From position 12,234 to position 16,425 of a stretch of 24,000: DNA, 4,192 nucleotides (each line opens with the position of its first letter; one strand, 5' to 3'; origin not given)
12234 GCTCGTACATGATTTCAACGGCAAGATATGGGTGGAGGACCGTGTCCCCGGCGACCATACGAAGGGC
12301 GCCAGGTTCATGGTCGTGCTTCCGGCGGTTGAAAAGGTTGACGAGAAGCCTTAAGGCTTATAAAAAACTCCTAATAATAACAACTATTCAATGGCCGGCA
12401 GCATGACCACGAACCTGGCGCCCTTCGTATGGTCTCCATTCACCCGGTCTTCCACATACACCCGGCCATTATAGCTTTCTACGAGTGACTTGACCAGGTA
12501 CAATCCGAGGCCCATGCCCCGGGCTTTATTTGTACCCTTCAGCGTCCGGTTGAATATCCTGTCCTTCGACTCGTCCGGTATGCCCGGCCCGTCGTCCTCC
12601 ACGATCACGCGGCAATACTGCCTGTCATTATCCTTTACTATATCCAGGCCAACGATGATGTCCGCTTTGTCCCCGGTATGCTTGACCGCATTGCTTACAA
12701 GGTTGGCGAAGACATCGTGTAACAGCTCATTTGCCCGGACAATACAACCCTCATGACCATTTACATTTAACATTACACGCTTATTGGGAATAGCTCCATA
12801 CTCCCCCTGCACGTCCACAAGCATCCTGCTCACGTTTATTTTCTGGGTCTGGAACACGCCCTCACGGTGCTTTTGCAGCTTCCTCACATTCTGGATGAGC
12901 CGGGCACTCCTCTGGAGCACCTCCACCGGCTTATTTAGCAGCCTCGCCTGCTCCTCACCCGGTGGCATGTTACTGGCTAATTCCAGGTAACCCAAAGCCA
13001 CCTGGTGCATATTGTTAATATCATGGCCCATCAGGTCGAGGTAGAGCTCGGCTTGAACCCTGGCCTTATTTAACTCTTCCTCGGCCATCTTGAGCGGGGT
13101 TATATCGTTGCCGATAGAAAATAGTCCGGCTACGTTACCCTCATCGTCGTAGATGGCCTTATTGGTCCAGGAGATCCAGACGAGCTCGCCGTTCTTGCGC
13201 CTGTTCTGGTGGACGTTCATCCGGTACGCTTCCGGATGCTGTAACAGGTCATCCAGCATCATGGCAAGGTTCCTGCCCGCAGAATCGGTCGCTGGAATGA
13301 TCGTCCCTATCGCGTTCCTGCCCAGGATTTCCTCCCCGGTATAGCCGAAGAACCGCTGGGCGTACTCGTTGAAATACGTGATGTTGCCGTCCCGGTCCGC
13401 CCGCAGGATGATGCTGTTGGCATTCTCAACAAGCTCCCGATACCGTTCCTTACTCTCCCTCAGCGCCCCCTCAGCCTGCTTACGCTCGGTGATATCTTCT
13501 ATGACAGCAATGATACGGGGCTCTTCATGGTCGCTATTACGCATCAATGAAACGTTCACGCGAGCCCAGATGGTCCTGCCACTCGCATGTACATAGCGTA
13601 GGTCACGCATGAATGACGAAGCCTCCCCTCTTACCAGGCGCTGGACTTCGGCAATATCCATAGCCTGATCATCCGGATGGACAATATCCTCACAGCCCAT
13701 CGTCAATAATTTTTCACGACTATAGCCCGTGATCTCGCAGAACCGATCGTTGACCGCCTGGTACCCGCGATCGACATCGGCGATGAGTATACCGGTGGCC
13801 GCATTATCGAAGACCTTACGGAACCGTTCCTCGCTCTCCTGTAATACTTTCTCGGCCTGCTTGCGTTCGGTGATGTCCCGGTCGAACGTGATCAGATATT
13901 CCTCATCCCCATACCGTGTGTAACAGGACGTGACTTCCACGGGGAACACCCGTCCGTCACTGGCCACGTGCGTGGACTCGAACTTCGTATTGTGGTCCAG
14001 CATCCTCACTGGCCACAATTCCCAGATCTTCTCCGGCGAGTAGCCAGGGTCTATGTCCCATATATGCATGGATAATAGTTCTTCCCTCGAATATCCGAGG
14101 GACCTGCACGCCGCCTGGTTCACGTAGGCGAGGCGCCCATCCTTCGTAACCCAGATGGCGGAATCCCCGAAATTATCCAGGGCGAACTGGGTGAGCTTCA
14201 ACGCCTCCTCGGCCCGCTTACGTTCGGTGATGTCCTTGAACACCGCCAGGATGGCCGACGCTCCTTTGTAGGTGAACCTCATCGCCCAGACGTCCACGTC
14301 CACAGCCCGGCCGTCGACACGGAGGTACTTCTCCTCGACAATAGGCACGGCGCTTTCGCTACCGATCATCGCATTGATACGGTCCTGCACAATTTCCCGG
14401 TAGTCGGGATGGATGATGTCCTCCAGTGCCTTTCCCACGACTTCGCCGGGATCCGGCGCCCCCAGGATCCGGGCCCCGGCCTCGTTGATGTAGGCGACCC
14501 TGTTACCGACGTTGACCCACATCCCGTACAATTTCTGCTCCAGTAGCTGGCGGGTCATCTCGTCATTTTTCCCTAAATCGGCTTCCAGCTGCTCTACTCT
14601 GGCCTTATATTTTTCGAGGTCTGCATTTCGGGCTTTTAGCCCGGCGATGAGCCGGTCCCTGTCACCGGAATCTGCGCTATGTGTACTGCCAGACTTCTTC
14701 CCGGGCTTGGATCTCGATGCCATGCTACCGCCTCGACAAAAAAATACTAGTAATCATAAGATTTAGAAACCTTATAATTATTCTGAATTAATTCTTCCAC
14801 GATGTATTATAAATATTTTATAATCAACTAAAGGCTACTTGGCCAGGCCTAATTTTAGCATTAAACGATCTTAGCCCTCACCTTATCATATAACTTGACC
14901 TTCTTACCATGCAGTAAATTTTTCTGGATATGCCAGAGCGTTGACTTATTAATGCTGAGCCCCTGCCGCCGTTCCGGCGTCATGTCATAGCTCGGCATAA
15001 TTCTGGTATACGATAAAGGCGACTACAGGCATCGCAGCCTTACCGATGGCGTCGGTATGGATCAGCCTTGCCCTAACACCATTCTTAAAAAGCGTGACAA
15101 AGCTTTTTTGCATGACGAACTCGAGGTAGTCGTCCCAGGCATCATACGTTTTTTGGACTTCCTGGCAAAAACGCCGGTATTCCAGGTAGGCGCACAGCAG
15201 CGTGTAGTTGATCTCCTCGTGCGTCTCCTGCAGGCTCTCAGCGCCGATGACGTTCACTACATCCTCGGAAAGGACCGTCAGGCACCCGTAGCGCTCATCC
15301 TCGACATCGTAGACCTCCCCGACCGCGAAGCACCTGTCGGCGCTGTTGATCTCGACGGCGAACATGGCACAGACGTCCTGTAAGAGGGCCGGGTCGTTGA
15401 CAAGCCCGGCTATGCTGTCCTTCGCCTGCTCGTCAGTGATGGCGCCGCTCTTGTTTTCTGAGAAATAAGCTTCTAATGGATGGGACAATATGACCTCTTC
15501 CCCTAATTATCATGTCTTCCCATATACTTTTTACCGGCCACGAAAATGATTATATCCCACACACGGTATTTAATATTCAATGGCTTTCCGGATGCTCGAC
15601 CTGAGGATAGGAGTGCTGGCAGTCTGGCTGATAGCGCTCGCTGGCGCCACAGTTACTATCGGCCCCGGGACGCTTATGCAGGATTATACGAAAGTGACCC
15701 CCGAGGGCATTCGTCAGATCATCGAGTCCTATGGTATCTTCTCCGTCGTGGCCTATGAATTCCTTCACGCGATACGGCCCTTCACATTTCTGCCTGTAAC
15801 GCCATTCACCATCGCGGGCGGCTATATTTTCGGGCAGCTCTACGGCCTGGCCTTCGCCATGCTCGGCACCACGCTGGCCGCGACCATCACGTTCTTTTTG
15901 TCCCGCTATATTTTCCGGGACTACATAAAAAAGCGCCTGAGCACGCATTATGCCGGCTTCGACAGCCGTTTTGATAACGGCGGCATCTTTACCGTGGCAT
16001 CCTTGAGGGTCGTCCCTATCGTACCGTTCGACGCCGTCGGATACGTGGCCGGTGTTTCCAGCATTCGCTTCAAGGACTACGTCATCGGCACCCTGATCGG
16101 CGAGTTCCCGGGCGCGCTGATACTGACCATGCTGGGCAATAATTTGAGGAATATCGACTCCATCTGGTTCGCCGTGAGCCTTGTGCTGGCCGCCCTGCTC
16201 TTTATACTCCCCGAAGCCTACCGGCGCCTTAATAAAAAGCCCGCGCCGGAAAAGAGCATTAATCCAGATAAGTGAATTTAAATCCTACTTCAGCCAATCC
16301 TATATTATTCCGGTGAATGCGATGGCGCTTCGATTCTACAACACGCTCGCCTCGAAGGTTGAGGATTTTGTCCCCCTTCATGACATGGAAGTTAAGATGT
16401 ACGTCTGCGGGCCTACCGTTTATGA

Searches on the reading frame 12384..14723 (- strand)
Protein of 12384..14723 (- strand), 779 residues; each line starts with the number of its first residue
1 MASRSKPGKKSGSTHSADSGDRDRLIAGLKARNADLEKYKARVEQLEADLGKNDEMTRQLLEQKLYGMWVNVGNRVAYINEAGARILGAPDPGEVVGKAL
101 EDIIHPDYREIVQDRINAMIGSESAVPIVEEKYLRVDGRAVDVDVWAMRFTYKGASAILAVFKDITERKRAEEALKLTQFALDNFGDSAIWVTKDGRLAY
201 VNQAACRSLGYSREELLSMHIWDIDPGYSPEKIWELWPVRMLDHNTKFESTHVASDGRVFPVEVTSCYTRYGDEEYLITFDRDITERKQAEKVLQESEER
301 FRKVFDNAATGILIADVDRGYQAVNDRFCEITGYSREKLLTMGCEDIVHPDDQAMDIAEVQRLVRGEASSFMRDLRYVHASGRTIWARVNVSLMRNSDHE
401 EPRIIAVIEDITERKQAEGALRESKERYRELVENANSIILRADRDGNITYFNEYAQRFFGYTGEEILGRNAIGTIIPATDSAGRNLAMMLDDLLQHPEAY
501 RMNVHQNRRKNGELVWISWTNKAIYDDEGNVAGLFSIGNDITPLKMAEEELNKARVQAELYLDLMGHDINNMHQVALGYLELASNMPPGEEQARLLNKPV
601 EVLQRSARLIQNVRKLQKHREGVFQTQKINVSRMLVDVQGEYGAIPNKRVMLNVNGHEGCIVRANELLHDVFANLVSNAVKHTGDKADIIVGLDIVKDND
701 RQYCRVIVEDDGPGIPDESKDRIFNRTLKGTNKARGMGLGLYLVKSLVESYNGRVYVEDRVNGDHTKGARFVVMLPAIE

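Call 13: search_protein_families(library=pfam, proteins=[window:12384-14723:-])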
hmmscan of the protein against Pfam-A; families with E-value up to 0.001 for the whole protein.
window:12384-14723:- (779 aa): 9 families
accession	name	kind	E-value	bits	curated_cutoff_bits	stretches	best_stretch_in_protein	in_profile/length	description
PF13426.13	PAS_9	-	2.7e-52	175.8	27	4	311-413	3-103/103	PAS domain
PF00989.32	PAS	-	1.4e-51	173.7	22.6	4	426-541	1-113/113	PAS fold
PF08448.16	PAS_4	-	1.3e-38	132.1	23.1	4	433-543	2-107/110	PAS fold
PF08447.18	PAS_3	-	1.1e-33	115.7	25.6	2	324-408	4-89/89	PAS fold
PF13188.13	PAS_8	-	2.3e-30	103.9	21.8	2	299-352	1-52/65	PAS domain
PF02518.31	HATPase_c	-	9.6e-22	78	26.4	1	667-777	5-109/111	Histidine kinase-, DNA gyrase B-, and HSP90-like ATPase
PF12860.13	PAS_7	-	2.8e-06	27.9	27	0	306-418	2-114/115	PAS fold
PF13596.12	PAS_10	-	6.3e-06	27.2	22.1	0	432-542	5-106/106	PAS domain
PF13581.12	HATPase_c_2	-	5.4e-05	23.6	27.4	1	676-751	40-112/127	Histidine kinase-like ATPase domain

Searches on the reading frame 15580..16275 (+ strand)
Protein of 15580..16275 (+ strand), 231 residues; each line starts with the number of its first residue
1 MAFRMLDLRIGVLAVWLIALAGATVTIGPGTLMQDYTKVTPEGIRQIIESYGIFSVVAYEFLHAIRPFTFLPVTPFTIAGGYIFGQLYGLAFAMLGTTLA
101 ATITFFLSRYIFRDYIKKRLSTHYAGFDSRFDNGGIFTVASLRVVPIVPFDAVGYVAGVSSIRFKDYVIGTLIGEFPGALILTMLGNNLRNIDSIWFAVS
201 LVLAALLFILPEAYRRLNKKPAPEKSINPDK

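Call 13: search_protein_families(library=pfam, proteins=[window:15580-16275:+])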
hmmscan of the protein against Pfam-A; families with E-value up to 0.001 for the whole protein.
window:15580-16275:+ (231 aa): 1 family
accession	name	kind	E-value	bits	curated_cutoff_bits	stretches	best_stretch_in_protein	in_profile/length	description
PF09335.16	VTT_dom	-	6.1e-26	91.8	33.9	1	71-187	1-122/123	VTT domain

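Call 16: find_encoding_contigs(protein=window:15580-16275:+, flank=10000, max_places=10)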
Protein window:15580-16275:+ (231 aa): no gene with exactly this product is on record in the collection.
